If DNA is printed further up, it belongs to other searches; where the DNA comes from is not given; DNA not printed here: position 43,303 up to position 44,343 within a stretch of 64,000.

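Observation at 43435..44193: Early gene with host high-expression codon usage, internal duplication and zinc ribbon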

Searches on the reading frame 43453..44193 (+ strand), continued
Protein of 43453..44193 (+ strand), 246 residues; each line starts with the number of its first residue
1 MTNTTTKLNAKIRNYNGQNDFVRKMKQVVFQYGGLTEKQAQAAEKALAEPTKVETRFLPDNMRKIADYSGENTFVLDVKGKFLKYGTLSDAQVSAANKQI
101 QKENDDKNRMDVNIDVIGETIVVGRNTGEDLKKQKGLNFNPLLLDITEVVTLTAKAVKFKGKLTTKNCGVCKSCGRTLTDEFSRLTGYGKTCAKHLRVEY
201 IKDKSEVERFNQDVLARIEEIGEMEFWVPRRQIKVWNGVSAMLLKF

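Call 40: fold_search(model_id=the predicted structure, library=viral)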
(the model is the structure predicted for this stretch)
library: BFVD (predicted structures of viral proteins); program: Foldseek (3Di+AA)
matches with E <= 10: 158; with E <= 0.001: 3
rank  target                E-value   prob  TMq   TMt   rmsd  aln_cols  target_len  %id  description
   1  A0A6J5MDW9            4.4e-15  1.00  0.48  0.38   6.6       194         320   26  Uncharacterized protein [uncultured Caudovirales phage]
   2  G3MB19                3.7e-08  1.00  0.41  0.59   2.8       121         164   24  Gp639 [Bacillus phage G]
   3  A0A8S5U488            3.8e-07  1.00  0.41  0.55   4.1       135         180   21  Uncharacterized protein [Siphoviridae sp. ct6GI21]
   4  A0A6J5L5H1            5.6e-03  0.93  0.18  0.09  11.5       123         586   12  HepA Superfamily II DNA/RNA helicases, SNF2 family [uncultured Caudovirales phage]
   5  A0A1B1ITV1            3.4e-02  0.30  0.17  0.15  19.8       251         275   15  (no name in the UniProt tables at hand)
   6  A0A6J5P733            6.9e-02  0.30  0.21  0.21  13.2       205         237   18  Uncharacterized protein [uncultured Caudovirales phage]
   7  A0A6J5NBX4            8.8e-02  0.16  0.14  0.20  12.7       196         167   15  Uncharacterized protein [uncultured Caudovirales phage]
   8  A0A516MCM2            1.1e-01  0.23  0.17  0.12  13.4       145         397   13  (no name in the UniProt tables at hand)
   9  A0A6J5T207            1.1e-01  0.08  0.13  0.14  14.4       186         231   11  Uncharacterized protein [uncultured Caudovirales phage]
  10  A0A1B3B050            1.3e-01  0.11  0.15  0.17  13.9       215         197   18  Uncharacterized protein [Gordonia phage Ghobes]
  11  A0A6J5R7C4            1.6e-01  0.06  0.12  0.12  23.3       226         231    9  Peptidoglycan binding-like [uncultured Caudovirales phage]
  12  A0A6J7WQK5            2.0e-01  0.18  0.24  0.19  12.9       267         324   16  Uncharacterized protein [uncultured Caudovirales phage]
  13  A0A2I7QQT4            2.4e-01  0.11  0.15  0.22  16.1       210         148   13  (no name in the UniProt tables at hand)
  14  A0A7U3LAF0            2.4e-01  0.03  0.10  0.11  23.2       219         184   12  Vp4 (Fragment) [Banna virus]
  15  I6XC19                2.7e-01  0.30  0.18  0.12  13.0       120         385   13  PseT [Vibrio phage phi-pp2]
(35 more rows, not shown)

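Call 43: search_protein_families(library=pfam, alignment_id=A1, max_evalue=1)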
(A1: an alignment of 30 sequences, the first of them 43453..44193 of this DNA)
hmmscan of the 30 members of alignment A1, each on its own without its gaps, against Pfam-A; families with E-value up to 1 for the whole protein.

A. member 1, window:43453-44193:+ (246 aa): 3 families
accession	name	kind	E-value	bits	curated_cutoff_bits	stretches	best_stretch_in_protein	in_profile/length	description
PF19474.4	DUF6011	-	6e-08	32.5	26.6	1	169-197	9-37/37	Family of unknown function (DUF6011)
PF14495.11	Cytochrom_C550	-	0.11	12.7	27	1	147-182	16-51/136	Cytochrome c-550 domain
PF12848.13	ABC_tran_Xtn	-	0.14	12.7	25.9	1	7-55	25-75/85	ABC transporter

B. families by the number of members that match (of 30 scanned): 44 families (the first 25 are shown)
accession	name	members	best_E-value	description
PF19474.4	DUF6011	30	4e-08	Family of unknown function (DUF6011)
PF08401.16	ArdcN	10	0.00053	N-terminal domain of anti-restriction factor ArdC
PF13186.11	SPASM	5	0.064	Iron-sulfur cluster-binding domain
PF10925.13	DUF2680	4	0.0024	Protein of unknown function (DUF2680)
PF03948.19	Ribosomal_L9_C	4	0.013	Ribosomal protein L9, C-terminal domain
PF12756.13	zf-C2H2_2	4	0.015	C2H2 type zinc-finger (2 copies)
PF14495.11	Cytochrom_C550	3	0.084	Cytochrome c-550 domain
PF24857.1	THR4_C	3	0.12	Threonine synthase, C-terminal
PF10152.14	CCDC53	2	0.015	Subunit CCDC53 of WASH complex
PF16112.10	DUF4830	2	0.026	Domain of unknown function (DUF4830)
PF00252.24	Ribosomal_L16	2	0.03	Ribosomal protein L16p/L10e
PF00676.26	E1_dh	2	0.03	Dehydrogenase E1 component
PF20782.3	TssR_VWA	2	0.039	TssR protein VWA domain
PF21312.3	ORC1_wHTH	2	0.042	Origin recognition complex subunit 1 C-terminal winged HTH domain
PF12848.13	ABC_tran_Xtn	2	0.068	ABC transporter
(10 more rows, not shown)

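Call 44: search_solved_structures(query=A1, max_evalue=10, show_alignments=3)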
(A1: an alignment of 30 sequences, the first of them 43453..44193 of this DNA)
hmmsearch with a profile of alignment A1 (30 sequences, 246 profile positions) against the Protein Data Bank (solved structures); distinct sequences matched with E-value up to 10: 1.
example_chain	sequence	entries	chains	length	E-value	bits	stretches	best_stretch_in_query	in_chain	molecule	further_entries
2bji_A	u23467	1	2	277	1.1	11.8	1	36-102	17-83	INOSITOL-1(OR 4)-MONOPHOSPHATASE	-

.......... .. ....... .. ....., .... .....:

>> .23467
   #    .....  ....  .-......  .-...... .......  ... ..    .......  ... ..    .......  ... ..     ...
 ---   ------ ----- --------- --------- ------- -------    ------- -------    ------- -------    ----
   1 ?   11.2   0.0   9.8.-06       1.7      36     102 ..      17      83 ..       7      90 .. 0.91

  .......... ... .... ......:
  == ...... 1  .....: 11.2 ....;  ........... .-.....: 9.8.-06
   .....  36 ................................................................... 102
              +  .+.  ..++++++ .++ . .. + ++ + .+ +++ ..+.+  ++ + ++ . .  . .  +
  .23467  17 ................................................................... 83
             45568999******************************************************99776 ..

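Call 45: search_protein_families(library=pfam, proteins=[P0032, P0035, P0042, P0047, P0055, P0063, P0069, P0087, P0097, P0102], max_evalue=0.5)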
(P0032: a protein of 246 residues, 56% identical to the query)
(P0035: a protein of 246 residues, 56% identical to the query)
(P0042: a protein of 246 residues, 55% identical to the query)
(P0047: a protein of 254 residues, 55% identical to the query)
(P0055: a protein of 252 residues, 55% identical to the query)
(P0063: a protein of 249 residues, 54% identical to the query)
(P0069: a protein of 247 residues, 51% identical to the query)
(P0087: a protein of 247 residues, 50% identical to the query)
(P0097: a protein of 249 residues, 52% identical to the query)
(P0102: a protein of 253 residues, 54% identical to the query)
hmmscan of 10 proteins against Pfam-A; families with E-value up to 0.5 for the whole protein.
P0032 (246 aa): 4 families
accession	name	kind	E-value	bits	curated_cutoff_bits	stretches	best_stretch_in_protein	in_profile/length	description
PF19474.4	DUF6011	-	0.0043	17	26.6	1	169-196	10-37/37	Family of unknown function (DUF6011)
PF08401.16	ArdcN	-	0.0082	16.8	22.6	0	53-109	30-89/123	N-terminal domain of anti-restriction factor ArdC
PF20782.3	TssR_VWA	-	0.039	13.4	25.7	1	16-97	199-272/304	TssR protein VWA domain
PF13186.11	SPASM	-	0.075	13.8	21.5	1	166-212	13-55/67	Iron-sulfur cluster-binding domain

P0035 (246 aa): 5 families
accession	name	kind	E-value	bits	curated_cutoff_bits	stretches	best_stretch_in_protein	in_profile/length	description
PF08401.16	ArdcN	-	0.004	17.8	22.6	0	54-109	33-89/123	N-terminal domain of anti-restriction factor ArdC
PF19474.4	DUF6011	-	0.0043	17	26.6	1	169-196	10-37/37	Family of unknown function (DUF6011)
PF20782.3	TssR_VWA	-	0.044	13.3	25.7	1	15-98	198-273/304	TssR protein VWA domain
PF13186.11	SPASM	-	0.091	13.5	21.5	1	166-212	13-55/67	Iron-sulfur cluster-binding domain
PF11692.13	DUF3289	-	0.096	12.6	25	0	7-68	127-187/272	Protein of unknown function (DUF3289)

P0042 (246 aa): 3 families
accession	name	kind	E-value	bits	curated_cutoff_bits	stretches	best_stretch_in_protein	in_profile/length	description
PF19474.4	DUF6011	-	0.0041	17.1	26.6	1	169-196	10-37/37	Family of unknown function (DUF6011)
PF13186.11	SPASM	-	0.077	13.7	21.5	1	166-212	13-55/67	Iron-sulfur cluster-binding domain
PF24857.1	THR4_C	-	0.17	12.5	27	0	36-75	32-72/85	Threonine synthase, C-terminal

P0047 (254 aa): 4 families
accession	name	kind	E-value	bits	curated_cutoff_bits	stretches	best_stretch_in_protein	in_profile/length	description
PF19474.4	DUF6011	-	0.0046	16.9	26.6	1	177-204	10-37/37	Family of unknown function (DUF6011)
PF08401.16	ArdcN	-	0.036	14.7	22.6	0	45-112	14-84/123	N-terminal domain of anti-restriction factor ArdC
PF13186.11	SPASM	-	0.081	13.7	21.5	1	174-220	13-55/67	Iron-sulfur cluster-binding domain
PF23179.1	bHLH_INO2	-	0.12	13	23.4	0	57-87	30-60/74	INO2 bHLH domain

P0055 (252 aa): 8 families
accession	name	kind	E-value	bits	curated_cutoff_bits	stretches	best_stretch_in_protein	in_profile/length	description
PF19474.4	DUF6011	-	2.1e-06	27.6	26.6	1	173-200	10-37/37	Family of unknown function (DUF6011)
PF03948.19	Ribosomal_L9_C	-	0.013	16.4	23.2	1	71-123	14-66/86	Ribosomal protein L9, C-terminal domain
PF19962.4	EAD9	-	0.017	15.3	25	1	91-115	19-43/62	Effector-associated domain 9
PF00252.24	Ribosomal_L16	-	0.03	14.7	27.9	0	77-109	27-59/132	Ribosomal protein L16p/L10e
PF00676.26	E1_dh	-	0.03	13.7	22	0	4-51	236-283/300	Dehydrogenase E1 component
PF05396.16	Phage_T7_Capsid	-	0.13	13.1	27.1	0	59-144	64-144/188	Phage T7 capsid assembly protein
PF24857.1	THR4_C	-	0.3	11.7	27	1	42-80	35-75/85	Threonine synthase, C-terminal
PF00416.27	Ribosomal_S13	-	0.39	11.6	31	0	31-82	41-92/128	Ribosomal protein S13/S18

P0063 (249 aa): 5 families
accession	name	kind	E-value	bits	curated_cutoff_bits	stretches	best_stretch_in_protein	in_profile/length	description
PF19474.4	DUF6011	-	3.4e-06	26.9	26.6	1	166-193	10-37/37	Family of unknown function (DUF6011)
PF10925.13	DUF2680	-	0.0077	16.8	25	1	73-102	22-51/57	Protein of unknown function (DUF2680)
PF03948.19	Ribosomal_L9_C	-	0.014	16.2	23.2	0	14-78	15-80/86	Ribosomal protein L9, C-terminal domain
PF21312.3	ORC1_wHTH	-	0.042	14.6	24.3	0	48-84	28-64/114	Origin recognition complex subunit 1 C-terminal winged HTH domain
PF13186.11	SPASM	-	0.064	14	21.5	1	163-210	13-56/67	Iron-sulfur cluster-binding domain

P0069 (247 aa): 2 families
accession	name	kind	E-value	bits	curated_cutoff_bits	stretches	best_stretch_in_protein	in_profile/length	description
PF19474.4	DUF6011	-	0.0064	16.4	26.6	1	171-196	11-36/37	Family of unknown function (DUF6011)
PF17334.7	CsgA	-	0.4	11.9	25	0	46-113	11-76/83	Minor curli fiber component A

P0087 (247 aa): 3 families
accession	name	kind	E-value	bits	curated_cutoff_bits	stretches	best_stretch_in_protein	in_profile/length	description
PF19474.4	DUF6011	-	3.2e-07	30.2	26.6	1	167-198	6-37/37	Family of unknown function (DUF6011)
PF17071.10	Capsid_VP7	-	0.063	12.9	26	1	163-195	40-73/283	Outer capsid protein VP7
PF15291.11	Dermcidin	-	0.17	12.7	27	1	34-68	43-76/87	Dermcidin, antibiotic peptide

P0097 (249 aa): 1 family
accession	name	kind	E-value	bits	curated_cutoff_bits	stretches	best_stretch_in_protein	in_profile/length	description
PF19474.4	DUF6011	-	0.0046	16.9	26.6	1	167-194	10-37/37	Family of unknown function (DUF6011)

P0102 (253 aa): 3 families
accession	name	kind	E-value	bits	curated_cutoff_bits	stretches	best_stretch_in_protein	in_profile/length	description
PF19474.4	DUF6011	-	2.1e-06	27.6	26.6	1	174-201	10-37/37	Family of unknown function (DUF6011)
PF18392.6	CSN7a_helixI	-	0.11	12.8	26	0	92-112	24-44/50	COP9 signalosome complex subunit 7a helix I domain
PF24857.1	THR4_C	-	0.12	12.9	27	1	43-80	35-74/85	Threonine synthase, C-terminal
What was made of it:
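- On Pfam DUF6011 (PF19474): All 30 aligned homologues match at E<=1, though several fall below the cut-off (calls 43, 45).
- The ArdC-N matches are below threshold (calls 43, 45). Ten of 30 family members give weak ArdC N-terminal domain hits over repeat 2 (best E=5e-4, calls 43, 45).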

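Call 51: fold_search(model_id=the predicted structure, library=pdb)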
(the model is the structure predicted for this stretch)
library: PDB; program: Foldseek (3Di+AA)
matches with E <= 10: 101; with E <= 0.001: 0
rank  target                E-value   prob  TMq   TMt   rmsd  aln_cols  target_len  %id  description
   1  8ovw_N                3.5e-01  0.03  0.12  0.08  21.3       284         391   12  Cryo-EM structure of CBF1-CCAN bound topologically to centromeric DNA (released 2023-08-09)
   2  4p00_A                4.7e-01  0.13  0.13  0.05   9.6        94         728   11  Bacterial Cellulose Synthase in complex with cyclic-di-GMP and UDP (released 2014-04-09)
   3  7bxt_M                7.2e-01  0.03  0.12  0.14  20.5       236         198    8  The cryo-EM structure of CENP-A nucleosome in complex with CENP-C peptide and CENP-N N-terminal domain (released 2021-02-10)
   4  1foe_C                9.1e-01  0.03  0.13  0.10  18.8       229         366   13  CRYSTAL STRUCTURE OF RAC1 IN COMPLEX WITH THE GUANINE NUCLEOTIDE EXCHANGE REGION OF TIAM1 (released 2001-01-17)
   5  8ow1_N                1.2e+00  0.02  0.12  0.09  19.1       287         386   10  Cryo-EM structure of the yeast Inner kinetochore bound to a CENP-A nucleosome. (released 2023-08-09)
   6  5ej1_A                1.5e+00  0.07  0.13  0.05   9.4        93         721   10  Pre-translocation state of bacterial cellulose synthase (released 2016-03-30)
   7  1fsi_A                1.6e+00  0.06  0.18  0.22  16.7       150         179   13  CRYSTAL STRUCTURE OF CYCLIC NUCLEOTIDE PHOSPHODIESTERASE OF APPR>P FROM ARABIDOPSIS THALIANA (released 2000-11-22)
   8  4bgm                  1.6e+00  0.03  0.12  0.09  13.2       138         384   12  Three dimensional structure of human gamma-butyrobetaine hydroxylase in complex with 3-Carboxy-N-(2-fluoroethyl)-N,N-dim (released 2014-03-12)
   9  7pkn_N                1.6e+00  0.02  0.10  0.08  19.3       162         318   11  Structure of the human CCAN deltaCT complex (released 2022-04-27)
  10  1yln                  1.8e+00  0.13  0.12  0.13   6.9        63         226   14  The Crystal Structure of the Protein of Unknown Function VCA0042 from Vibrio cholerae O1 (released 2005-03-08)
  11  5kgo_A                1.9e+00  0.05  0.11  0.12   6.1        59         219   15  Structure of K. pneumonia MrkH-c-di-GMP complex (released 2016-08-17)
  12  3o2g                  1.9e+00  0.03  0.12  0.09  13.3       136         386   13  Crystal Structure of Human gamma-butyrobetaine,2-oxoglutarate dioxygenase 1 (BBOX1) (released 2010-09-15)
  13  6ihr                  2.1e+00  0.02  0.12  0.12  18.3       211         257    8  Crystal structure of bacterial serine phosphatase with His tag (released 2019-08-07)
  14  3kyf                  2.2e+00  0.13  0.14  0.15   3.4        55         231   13  Crystal structure of P4397 complexed with c-di-GMP (released 2010-04-14)
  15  9rm1_H                2.2e+00  0.02  0.11  0.15  17.8       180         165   13  13S+Beta1+Beta5 proteasome precursor complex (released 2026-03-18)
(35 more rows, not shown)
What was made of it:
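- On Sm/Hfq (LSm) fold: Foldseek against the PDB found nothing (call 51).
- Low-probability Foldseek hits to PilZ c-di-GMP-binding barrels exist (call 51).
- Tried and rejected: Foldseek against the PDB gave nothing (call 51).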

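Call 54: search_protein_families(library=ncbifam, proteins=[window:43453-44193:+, P0032, P0087, P0138, P0143, P0181], max_evalue=1)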
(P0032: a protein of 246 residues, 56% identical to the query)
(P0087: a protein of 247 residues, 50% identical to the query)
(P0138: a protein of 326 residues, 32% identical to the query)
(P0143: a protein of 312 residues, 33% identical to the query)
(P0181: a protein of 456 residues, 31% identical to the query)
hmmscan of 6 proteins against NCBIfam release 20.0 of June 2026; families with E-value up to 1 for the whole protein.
window:43453-44193:+ (246 aa): 1 family
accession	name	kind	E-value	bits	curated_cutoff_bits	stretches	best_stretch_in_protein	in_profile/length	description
TIGR03045.1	PS_II_C550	equivalog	0.11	12.2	177.75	1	148-181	42-75/159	photosystem II cytochrome c-550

P0032 (246 aa): 0 families

P0087 (247 aa): 1 family
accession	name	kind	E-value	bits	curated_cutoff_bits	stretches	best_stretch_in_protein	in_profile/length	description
NF045503.1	repair_heli_XPB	equivalog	0.079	11.5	610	1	54-97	57-100/548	DNA repair helicase XPB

P0138 (326 aa): 0 families

P0143 (312 aa): 0 families

P0181 (456 aa): 0 families

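Call 55: search_protein_families(library=padloc, proteins=[window:43453-44193:+, P0032, P0087, P0138, P0143, P0181], max_evalue=1)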
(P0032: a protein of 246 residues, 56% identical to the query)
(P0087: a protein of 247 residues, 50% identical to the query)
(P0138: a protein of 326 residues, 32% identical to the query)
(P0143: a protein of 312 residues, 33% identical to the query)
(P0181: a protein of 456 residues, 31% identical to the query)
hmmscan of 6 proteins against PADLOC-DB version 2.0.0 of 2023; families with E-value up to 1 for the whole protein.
window:43453-44193:+ (246 aa): 0 families

P0032 (246 aa): 0 families

P0087 (247 aa): 0 families

P0138 (326 aa): 0 families

P0143 (312 aa): 0 families

P0181 (456 aa): 0 families
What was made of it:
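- There are no PADLOC or NCBIfam hits (calls 54, 55).
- Tried and rejected: NCBIfam and PADLOC gave no hits (calls 54, 55).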

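Call 57: find_related_loci(query=A1, collection=genome_contigs, flank=5000)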
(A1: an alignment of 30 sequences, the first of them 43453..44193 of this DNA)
Query A1 (246 aa) in genome_contigs; peptide patterns used: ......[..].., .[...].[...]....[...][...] (x = any residue, [..] = any of these).
154 stretches matched a pattern, but none encodes a relative of the query by tblastn (E <= 1e-3).
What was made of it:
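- On Host-derived (recently transferred) gene: None found in 185,579 species genomes (call 57; sensitivity is limited by the motif patterns used).
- No homologue was found in 185,579 bacterial and archaeal genomes (call 57). No bacterial homologue was found (call 57).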

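Call 75: search_solved_structures(query=A2, max_evalue=10, show_alignments=3)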
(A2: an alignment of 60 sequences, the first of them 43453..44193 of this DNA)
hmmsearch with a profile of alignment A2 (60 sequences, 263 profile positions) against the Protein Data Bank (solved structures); distinct sequences matched with E-value up to 10: 0.

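Call 79: search_protein_families(library=pfam, proteins=[L004:1129-1404:+], max_evalue=0.1)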
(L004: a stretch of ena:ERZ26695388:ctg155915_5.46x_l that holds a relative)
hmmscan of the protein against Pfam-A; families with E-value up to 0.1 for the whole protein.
L004:1129-1404:+ (91 aa): 0 families
